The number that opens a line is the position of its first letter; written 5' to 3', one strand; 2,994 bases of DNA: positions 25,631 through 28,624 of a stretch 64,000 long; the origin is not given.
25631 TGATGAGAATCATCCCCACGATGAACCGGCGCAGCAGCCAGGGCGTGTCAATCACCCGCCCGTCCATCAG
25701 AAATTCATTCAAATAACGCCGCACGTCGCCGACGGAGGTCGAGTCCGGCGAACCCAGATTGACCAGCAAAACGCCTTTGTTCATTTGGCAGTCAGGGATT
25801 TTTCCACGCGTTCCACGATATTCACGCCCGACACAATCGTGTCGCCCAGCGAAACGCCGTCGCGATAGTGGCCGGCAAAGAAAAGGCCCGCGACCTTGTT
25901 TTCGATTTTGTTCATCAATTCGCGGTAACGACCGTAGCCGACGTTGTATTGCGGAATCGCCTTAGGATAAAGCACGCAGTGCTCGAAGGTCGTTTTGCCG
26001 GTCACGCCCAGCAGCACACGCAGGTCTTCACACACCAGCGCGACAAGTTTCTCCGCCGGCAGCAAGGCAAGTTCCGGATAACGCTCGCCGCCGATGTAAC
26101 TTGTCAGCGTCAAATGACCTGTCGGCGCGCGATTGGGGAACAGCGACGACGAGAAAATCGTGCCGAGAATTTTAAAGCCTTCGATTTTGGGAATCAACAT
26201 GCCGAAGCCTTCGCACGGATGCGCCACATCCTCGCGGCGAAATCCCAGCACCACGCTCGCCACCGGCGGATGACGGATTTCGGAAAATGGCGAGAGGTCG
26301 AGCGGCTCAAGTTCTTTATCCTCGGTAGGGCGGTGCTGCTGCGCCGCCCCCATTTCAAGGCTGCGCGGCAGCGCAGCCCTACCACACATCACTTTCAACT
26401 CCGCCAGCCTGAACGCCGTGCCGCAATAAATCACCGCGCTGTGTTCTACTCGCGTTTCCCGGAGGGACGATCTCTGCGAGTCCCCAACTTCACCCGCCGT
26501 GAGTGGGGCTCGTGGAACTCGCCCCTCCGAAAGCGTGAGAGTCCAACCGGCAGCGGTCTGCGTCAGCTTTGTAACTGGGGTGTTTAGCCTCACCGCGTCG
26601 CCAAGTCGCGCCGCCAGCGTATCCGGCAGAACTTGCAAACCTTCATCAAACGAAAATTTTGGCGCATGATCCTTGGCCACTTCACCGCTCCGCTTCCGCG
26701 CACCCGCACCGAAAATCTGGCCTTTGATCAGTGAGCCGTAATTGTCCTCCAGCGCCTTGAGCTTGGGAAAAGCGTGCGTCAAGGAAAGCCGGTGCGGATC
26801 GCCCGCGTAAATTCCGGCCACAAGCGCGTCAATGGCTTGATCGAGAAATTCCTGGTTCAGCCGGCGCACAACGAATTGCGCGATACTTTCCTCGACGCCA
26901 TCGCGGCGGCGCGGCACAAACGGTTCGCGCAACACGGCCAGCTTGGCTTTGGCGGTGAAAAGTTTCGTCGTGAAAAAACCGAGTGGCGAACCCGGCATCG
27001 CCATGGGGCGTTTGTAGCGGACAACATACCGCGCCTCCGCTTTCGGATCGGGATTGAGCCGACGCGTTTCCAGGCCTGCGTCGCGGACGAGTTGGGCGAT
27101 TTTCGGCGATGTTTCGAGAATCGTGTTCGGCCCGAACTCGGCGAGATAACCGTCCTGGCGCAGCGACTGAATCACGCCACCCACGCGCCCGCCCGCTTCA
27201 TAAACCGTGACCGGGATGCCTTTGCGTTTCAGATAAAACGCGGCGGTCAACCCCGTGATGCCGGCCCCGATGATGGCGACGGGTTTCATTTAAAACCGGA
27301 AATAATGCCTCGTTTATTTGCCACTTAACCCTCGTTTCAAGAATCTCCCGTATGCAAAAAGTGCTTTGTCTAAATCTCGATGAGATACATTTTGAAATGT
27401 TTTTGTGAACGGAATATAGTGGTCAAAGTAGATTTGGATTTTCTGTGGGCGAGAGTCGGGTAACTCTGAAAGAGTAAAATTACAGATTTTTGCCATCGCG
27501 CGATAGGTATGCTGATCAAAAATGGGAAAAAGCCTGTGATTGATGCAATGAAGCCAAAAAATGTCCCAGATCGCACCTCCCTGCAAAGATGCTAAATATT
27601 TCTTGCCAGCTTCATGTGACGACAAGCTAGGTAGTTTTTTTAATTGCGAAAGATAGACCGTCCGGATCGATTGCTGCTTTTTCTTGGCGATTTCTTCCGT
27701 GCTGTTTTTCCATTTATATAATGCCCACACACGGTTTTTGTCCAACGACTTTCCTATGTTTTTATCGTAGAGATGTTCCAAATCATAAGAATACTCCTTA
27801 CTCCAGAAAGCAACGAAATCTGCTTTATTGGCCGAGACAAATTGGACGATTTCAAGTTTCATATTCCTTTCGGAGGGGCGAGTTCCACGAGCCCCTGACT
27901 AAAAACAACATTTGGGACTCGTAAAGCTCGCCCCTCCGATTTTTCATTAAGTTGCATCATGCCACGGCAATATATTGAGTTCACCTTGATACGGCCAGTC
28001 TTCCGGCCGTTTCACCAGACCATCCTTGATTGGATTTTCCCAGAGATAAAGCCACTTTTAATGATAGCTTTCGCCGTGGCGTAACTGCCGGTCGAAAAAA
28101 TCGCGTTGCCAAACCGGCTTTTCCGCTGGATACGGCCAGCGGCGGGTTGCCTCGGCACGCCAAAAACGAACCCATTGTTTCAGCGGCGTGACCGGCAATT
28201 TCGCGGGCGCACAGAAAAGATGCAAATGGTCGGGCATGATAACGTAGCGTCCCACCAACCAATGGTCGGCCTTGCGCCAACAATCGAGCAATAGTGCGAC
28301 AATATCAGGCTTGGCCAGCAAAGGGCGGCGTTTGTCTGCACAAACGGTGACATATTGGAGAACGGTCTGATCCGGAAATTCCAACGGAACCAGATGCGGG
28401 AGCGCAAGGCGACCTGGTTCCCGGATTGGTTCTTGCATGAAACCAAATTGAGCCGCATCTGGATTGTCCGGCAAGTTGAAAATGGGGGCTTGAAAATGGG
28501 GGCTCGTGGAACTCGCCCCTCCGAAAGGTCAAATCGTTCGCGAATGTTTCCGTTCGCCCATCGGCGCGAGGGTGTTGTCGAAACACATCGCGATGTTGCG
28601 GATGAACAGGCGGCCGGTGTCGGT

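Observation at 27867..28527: REP-flanked RAYT transposase locus with an in-frame stop, wedged inside the haem biosynthesis operon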

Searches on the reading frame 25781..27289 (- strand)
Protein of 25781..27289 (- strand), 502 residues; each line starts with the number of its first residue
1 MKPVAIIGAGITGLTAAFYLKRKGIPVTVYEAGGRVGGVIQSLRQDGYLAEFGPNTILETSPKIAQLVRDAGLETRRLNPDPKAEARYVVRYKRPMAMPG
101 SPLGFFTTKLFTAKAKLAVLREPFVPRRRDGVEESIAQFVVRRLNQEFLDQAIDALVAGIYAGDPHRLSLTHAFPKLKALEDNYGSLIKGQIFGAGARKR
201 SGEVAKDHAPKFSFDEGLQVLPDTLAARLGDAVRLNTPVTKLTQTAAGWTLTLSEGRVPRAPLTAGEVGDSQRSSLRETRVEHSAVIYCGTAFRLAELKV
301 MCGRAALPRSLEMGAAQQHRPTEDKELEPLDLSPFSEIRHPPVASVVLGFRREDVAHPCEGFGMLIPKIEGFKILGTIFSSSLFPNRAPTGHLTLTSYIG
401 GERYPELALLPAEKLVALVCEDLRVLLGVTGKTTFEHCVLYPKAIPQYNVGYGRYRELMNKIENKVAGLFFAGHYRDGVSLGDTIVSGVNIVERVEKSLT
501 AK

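Call 7: search_protein_families(library=pfam, proteins=[window:25781-27289:-], max_evalue=0.01)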
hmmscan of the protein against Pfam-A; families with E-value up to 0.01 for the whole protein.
window:25781-27289:- (502 aa): 10 families
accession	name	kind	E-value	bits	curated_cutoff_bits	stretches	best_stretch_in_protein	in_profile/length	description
PF01593.30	Amino_oxidase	-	1.2e-57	196.6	19.8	2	11-258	1-244/443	Flavin containing amine oxidoreductase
PF13450.12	NAD_binding_8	-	7.9e-15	55.3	21.9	1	6-70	1-67/68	NAD(P)-binding Rossmann-like domain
PF01266.30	DAO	-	9.4e-09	35.7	27.9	1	4-51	2-48/353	FAD dependent oxidoreductase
PF07992.20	Pyr_redox_2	-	0.00011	22.2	26.1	1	3-35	2-34/291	Pyridine nucleotide-disulphide oxidoreductase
PF00890.30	FAD_binding_2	-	0.00053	19.7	20.4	1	4-38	2-36/414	FAD binding domain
PF00070.33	Pyr_redox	-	0.0016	19.4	22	0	4-36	2-34/82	Pyridine nucleotide-disulphide oxidoreductase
PF01946.23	Thi4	-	0.0035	17.1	26.2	1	4-38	20-55/235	Thi4 family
PF01494.25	FAD_binding_3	-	0.004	16.9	22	1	3-31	3-31/349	FAD binding domain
PF12831.13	FAD_oxidored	-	0.0082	15.9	27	0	4-40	2-38/416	FAD dependent oxidoreductase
PF21799.2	MurD-like_N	-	0.0098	16.6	27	0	4-31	3-30/88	Mur ligase MurD-like, N-terminal domain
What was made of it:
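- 25781..27289 (-): hemY (protoporphyrinogen oxidase), the downstream neighbour. Pfam Amino_oxidase and NAD_binding_8 (call 7).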

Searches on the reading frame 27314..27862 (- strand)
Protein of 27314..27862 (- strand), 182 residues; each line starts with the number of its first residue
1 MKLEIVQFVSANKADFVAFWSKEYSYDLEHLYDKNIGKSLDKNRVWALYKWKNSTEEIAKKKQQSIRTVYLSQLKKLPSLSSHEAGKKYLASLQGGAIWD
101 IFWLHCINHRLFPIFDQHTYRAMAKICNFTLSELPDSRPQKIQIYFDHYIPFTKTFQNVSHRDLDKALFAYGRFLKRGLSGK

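Call 7: search_protein_families(library=pfam, proteins=[window:27314-27862:-], max_evalue=0.01)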
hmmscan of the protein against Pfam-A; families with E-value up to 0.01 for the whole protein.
window:27314-27862:- (182 aa): 0 families

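Call 8: search_protein_families(library=ncbifam, proteins=[window:27314-27862:-], max_evalue=10)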
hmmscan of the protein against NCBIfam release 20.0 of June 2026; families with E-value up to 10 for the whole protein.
window:27314-27862:- (182 aa): 1 family
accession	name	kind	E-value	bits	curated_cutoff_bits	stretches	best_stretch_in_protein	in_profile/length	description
NF003758.0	PRK05352.1-1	equivalog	0.0098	14.6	850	1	21-85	102-164/468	Na(+)-translocating NADH-quinone reductase subunit A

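Call 9: search_protein_families(library=pfam, proteins=[window:27314-27862:-], max_evalue=10)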
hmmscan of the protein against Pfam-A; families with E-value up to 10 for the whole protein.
window:27314-27862:- (182 aa): 2 families
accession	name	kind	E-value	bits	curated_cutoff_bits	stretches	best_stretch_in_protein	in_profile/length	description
PF04464.20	Glyphos_transf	-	0.065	12.6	22.1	1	3-71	5-75/367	CDP-Glycerol:Poly(glycerophosphate) glycerophosphotransferase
PF00481.26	PP2C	-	0.26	11.4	20.3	1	108-141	33-66/255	Protein phosphatase 2C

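Call 19: find_encoding_contigs(protein=window:27314-27862:-, flank=6000, max_places=6)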
Protein window:27314-27862:- (182 aa): 24 contigs read that carry it; 6 places shown.
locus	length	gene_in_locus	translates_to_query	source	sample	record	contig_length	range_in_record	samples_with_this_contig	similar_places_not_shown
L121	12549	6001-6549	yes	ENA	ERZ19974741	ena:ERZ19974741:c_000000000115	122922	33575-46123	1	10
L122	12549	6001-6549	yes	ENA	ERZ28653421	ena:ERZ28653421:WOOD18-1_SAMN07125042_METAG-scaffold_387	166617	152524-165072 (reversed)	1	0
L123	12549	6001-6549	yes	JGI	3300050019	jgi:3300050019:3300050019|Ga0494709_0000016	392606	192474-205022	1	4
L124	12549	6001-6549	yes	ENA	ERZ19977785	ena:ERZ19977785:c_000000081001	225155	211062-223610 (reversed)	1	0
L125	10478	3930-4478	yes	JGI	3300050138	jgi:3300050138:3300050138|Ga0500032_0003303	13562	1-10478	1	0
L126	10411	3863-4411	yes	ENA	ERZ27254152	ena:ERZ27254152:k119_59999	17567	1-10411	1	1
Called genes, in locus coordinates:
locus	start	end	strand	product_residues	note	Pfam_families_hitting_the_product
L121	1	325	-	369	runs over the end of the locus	PF01745:IPT (faint), PF01715:IPPT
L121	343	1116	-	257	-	PF01790:LGT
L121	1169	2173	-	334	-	PF11304:DUF3106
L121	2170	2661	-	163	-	-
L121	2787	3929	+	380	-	PF01208:URO-D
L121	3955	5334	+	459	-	PF04055:Radical_SAM, PF06969:HemN_C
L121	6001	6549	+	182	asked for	-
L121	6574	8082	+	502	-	PF01266:DAO, PF01593:Amino_oxidase, PF13450:NAD_binding_8, PF01593:Amino_oxidase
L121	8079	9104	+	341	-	PF00762:Ferrochelatase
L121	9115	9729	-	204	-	PF16697:Yop-YscD_cpl, PF00498:FHA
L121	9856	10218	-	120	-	-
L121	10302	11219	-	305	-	PF00892:EamA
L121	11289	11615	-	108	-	-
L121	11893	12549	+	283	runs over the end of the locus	PF02749:QRPTase_N, PF01729:QRPTase_C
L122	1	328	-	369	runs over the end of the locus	PF01745:IPT (faint), PF01715:IPPT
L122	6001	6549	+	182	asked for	-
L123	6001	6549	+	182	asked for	-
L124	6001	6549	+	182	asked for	-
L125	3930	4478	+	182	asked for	-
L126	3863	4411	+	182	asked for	-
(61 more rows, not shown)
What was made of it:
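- Two gene callers independently called the truncated 138-aa ORF (call 19).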

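Call 26: find_homologous_proteins(query=window:27314-27862:-, max_evalue=0.001)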
Query window:27314-27862:- (182 aa): 95 proteins with E <= 0.001 among 120 candidates.
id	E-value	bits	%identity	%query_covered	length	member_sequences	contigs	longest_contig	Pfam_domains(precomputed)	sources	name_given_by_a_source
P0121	2.2e-110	385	92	100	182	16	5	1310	-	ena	-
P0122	1.5e-96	340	81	100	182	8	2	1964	-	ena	-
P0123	7.4e-87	308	75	100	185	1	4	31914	-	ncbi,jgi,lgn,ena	jgi:hypothetical protein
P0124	3.4e-81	290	70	100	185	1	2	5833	-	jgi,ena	jgi:hypothetical protein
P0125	6.5e-80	285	70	100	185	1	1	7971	-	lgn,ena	-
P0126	1.1e-79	285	68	100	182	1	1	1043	-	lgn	-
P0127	2.5e-79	284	69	100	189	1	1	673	-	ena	-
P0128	1.2e-77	278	66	100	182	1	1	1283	-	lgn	-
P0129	1.2e-77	278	68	100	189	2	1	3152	-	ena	-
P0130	3.6e-76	273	67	100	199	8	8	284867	-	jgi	jgi:hypothetical protein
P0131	7.7e-76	272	67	100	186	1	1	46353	-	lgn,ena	-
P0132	2.8e-75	270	66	100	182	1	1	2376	-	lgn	-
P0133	3.7e-75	270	64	100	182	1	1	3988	-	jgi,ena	-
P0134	7.9e-75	269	64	100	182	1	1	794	-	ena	-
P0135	9.9e-75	269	66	100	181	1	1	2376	-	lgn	-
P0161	6.7e-62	227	55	100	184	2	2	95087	-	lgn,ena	-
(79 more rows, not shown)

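Call 37: search_protein_families(library=padloc, proteins=[window:27317-27862:-], max_evalue=1)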
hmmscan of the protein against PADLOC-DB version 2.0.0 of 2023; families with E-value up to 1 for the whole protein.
window:27317-27862:- (182 aa): 0 families

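Call 38: search_protein_families(library=phrogs, proteins=[window:27317-27862:-], max_evalue=1)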
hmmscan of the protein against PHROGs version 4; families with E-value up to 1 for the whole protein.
window:27317-27862:- (182 aa): 1 family
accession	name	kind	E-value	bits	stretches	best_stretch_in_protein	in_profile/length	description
phrog_34884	-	unknown function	0.3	11.6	1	43-94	18-69/140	-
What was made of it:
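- Tried and rejected: ORF182 function: PADLOC, PHROGs, Pfam and NCBIfam gave nothing (calls 7-9, 37, 38).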

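Call 40: find_encoding_contigs(protein=P0130, flank=5000, max_places=3)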
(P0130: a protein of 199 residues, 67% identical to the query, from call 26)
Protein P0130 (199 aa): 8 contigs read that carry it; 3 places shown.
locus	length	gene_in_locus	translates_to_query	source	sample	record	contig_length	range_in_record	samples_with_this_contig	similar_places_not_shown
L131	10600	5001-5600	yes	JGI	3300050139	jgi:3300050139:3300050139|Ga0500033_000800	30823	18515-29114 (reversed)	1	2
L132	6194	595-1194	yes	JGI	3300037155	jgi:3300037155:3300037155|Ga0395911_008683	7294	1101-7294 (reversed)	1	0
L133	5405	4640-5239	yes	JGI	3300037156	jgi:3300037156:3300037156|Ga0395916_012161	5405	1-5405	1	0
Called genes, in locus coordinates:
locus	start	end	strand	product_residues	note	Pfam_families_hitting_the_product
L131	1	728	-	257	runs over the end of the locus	PF01790:LGT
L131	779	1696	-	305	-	PF11304:DUF3106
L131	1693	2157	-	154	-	-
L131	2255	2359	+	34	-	-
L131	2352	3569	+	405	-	PF01208:URO-D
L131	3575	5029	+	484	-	PF04055:Radical_SAM, PF06969:HemN_C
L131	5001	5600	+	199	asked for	-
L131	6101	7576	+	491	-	PF01266:DAO, PF01593:Amino_oxidase, PF13450:NAD_binding_8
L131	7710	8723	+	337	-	PF00762:Ferrochelatase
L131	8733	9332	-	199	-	PF16697:Yop-YscD_cpl, PF00498:FHA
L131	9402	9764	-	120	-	-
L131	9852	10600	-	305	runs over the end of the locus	PF00892:EamA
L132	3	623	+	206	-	?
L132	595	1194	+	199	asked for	-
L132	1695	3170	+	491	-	PF01266:DAO, PF01593:Amino_oxidase, PF13450:NAD_binding_8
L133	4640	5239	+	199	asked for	-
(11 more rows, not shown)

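Call 41: find_encoding_contigs(protein=P0161, flank=5000, max_places=2)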
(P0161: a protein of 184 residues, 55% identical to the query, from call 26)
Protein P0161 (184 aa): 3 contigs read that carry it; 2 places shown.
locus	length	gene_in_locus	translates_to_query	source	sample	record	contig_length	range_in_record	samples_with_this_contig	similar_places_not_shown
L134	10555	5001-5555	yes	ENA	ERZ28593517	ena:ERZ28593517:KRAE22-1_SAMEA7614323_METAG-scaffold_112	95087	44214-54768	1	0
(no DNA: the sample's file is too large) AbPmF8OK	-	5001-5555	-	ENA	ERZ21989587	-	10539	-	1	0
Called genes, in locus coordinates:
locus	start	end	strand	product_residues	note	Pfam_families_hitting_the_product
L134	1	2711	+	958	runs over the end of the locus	-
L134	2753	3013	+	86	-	-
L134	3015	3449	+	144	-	-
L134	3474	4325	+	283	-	PF03781:FGE-sulfatase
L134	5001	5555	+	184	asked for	-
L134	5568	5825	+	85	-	-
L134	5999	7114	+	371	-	PF08238:Sel1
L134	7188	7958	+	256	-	-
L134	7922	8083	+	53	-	-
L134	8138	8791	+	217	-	PF08867:FRG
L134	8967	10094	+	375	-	PF16548:FlgT_N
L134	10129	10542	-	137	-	PF13470:PIN_3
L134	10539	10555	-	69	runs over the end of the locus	-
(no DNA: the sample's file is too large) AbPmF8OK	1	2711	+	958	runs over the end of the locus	-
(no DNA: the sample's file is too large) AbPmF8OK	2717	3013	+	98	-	PF06013:WXG100 (faint)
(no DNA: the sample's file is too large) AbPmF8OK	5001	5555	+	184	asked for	-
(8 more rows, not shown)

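Call 43: predict_structure(alignment_id=A2)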
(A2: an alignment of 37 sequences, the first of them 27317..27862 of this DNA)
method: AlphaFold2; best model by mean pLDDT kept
length: 182 residues; sequences in the alignment: 37
mean_pLDDT: 95.2   pTM: 0.89
mean pLDDT of the five models: 95.2, 95.0, 94.7, 94.6, 93.9
residues with pLDDT >= 90: 167; 70-90: 13; 50-70: 2; < 50: 0
segments of 3 or more residues with pLDDT < 50: none
pLDDT, mean of each block of 10 residues (from residue 1): 88 97 94 97 98 92 95 95 97 95 98 98 97 95 98 96 97 92 59
secondary structure, 60 per line:
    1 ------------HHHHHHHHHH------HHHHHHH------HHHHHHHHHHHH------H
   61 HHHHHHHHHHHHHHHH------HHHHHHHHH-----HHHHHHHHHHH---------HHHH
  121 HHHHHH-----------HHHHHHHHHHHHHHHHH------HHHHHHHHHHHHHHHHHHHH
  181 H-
elements in order: H13-22 H29-35 H42-53 H60-76 H83-91 H97-107 H117-126 H138-154 H161-181

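Call 48: fold_search(model_id=the predicted structure, library=pdb)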
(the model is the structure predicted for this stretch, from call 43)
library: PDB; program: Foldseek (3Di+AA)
matches with E <= 10: 67; with E <= 0.001: 0
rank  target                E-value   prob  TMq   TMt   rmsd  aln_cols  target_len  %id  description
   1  3knt_C                1.1e-01  0.85  0.41  0.38   9.8       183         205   15  Crystal structure of Methanocaldococcus jannaschii 8-oxoguanine glycosylase/lyase in complex with 15mer DNA containing (released 2010-02-02)
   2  3knt_A                2.3e-01  0.82  0.45  0.41   9.4       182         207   16  Crystal structure of Methanocaldococcus jannaschii 8-oxoguanine glycosylase/lyase in complex with 15mer DNA containing (released 2010-02-02)
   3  1weg                  8.4e-01  0.33  0.41  0.35   8.0       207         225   12  Catalytic Domain Of Muty From Escherichia Coli K142A Mutant (released 2004-09-21)
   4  5kn8_A                8.8e-01  0.30  0.38  0.32   8.9       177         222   11  MutY N-terminal domain in complex with undamaged DNA (released 2017-02-08)
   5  8dwe_D                8.8e-01  0.30  0.36  0.22  10.3       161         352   12  Adenine glycosylase MutY variant E43Q in complex with DNA containing d(8-oxo-G) paired with substrate purine (released 2023-08-09)
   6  8dwf_A                9.3e-01  0.28  0.38  0.23   7.8       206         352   11  Glycosylase MutY variant E43S in complex with DNA containing d(8-oxo-G) paired with substrate adenine (released 2023-08-09)
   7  8dwe_A                1.0e+00  0.33  0.43  0.26   9.0       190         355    8  Adenine glycosylase MutY variant E43Q in complex with DNA containing d(8-oxo-G) paired with substrate purine (released 2023-08-09)
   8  6q0c_A                1.6e+00  0.18  0.34  0.21  10.4       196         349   10  MutY adenine glycosylase bound to DNA containing a transition state analog (1N) paired with undamaged dG (released 2019-08-28)
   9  8dw4_A                1.7e+00  0.21  0.37  0.22  10.0       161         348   10  Glycosylase MutY variant N146S in complex with DNA containing d(8-oxo-G) paired with an abasic site product (AP) gener (released 2022-11-30)
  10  2xhi_A                1.8e+00  0.35  0.34  0.21   4.4        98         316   14  Separation-of-function mutants unravel the dual reaction mode of human 8-oxoguanine DNA glycosylase (released 2011-01-26)
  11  1vrl_A                1.8e+00  0.20  0.36  0.22  10.3       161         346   11  MutY adenine glycosylase in complex with DNA and soaked adenine free base (released 2005-03-22)
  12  6u7t_A                2.1e+00  0.23  0.44  0.26   8.9       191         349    7  MutY adenine glycosylase bound to DNA containing a transition state analog (1N) paired with d(8-oxo-G) (released 2019-10-02)
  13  8dvy_A                2.1e+00  0.23  0.44  0.26   8.9       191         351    7  DNA glycosylase MutY variant N146S in complex with DNA containing d(8-oxo-G) paired with an enzyme-generated abasic si (released 2022-11-30)
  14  8dvp_A                2.1e+00  0.18  0.39  0.24   6.8       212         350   11  Glycosylase MutY variant N146S in complex with DNA containing d(8-oxo-G) paired with substrate purine (released 2022-11-30)
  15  8dw7_D                2.4e+00  0.18  0.37  0.22  10.2       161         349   11  DNA glycosylase MutY variant N146S in complex with DNA containing the transition state analog 1N paired with d(8-oxo-G (released 2022-11-30)
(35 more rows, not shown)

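Call 68: search_solved_structures(query=A2, max_evalue=10, show_alignments=2)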
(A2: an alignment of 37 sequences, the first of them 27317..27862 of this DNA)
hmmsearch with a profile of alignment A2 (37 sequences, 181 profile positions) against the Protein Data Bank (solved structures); distinct sequences matched with E-value up to 10: 4.
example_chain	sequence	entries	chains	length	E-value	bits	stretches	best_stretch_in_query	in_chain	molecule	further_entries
4n83_A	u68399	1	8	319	0.45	13.6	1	26-77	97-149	Ribonucleoside-diphosphate reductase subunit beta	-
4epc_A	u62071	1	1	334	0.56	13.3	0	153-173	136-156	N-acetylmuramoyl-L-alanine amidase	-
9bt4_C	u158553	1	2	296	0.84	12.7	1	36-100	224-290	Pyruvate:Ferredoxin Oxidoreductase, subunit beta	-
6s1m_C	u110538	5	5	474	1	12.4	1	20-77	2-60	DNA polymerase delta subunit 3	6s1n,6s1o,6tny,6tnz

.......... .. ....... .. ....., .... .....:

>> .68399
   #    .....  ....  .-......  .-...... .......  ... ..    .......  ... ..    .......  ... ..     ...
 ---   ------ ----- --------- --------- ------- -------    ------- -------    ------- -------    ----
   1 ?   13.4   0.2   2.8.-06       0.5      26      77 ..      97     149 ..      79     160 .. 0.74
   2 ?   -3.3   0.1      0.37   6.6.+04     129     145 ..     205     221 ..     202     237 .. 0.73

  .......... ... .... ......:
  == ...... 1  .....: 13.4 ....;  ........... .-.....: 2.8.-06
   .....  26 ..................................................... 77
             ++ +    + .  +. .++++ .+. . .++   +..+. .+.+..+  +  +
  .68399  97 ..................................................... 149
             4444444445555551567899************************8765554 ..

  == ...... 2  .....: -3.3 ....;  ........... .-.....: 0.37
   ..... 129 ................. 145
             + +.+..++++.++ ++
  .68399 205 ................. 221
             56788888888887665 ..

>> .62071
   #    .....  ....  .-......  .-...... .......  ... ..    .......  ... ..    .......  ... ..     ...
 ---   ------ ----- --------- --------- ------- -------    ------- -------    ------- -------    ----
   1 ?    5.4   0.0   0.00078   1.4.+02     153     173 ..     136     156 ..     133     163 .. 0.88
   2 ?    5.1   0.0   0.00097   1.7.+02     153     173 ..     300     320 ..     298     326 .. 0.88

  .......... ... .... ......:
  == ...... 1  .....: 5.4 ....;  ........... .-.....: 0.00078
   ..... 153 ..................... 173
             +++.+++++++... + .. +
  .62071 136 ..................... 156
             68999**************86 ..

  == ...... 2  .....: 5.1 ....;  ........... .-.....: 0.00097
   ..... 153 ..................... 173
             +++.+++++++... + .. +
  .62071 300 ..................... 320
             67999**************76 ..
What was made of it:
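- Tried and rejected: The PDB sequence profile gave nothing (call 68).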

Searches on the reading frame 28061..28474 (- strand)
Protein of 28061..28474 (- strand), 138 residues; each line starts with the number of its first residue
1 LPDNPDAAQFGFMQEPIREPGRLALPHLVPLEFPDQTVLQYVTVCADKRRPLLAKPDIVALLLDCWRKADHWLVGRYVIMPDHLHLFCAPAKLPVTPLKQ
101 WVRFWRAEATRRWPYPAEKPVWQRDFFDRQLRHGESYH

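Call 65: list_cluster_members(proteins=[P0001, window:28061-28474:-])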
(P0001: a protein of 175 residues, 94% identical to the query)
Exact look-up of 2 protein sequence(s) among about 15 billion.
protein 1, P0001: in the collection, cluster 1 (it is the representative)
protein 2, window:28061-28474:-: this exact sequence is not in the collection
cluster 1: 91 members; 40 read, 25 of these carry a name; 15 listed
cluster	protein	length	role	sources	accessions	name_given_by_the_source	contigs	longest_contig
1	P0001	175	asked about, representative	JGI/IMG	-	putative transposase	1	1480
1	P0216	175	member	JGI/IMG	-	putative transposase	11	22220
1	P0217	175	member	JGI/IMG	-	putative transposase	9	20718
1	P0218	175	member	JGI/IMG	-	putative transposase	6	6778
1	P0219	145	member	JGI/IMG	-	putative transposase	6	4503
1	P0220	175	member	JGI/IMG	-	putative transposase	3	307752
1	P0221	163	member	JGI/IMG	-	putative transposase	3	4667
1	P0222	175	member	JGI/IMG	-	putative transposase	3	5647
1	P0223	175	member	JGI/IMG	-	putative transposase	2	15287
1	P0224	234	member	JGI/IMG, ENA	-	putative transposase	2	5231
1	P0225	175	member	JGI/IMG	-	REP element-mobilizing transposase RayT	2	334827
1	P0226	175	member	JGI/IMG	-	putative transposase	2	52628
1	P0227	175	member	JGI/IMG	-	putative transposase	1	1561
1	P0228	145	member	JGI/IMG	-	REP element-mobilizing transposase RayT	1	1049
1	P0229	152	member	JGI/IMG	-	REP element-mobilizing transposase RayT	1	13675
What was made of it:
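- Tried and rejected: Exact look-up of the truncated protein: not found, probably because the TTG start is stored as M (call 65).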
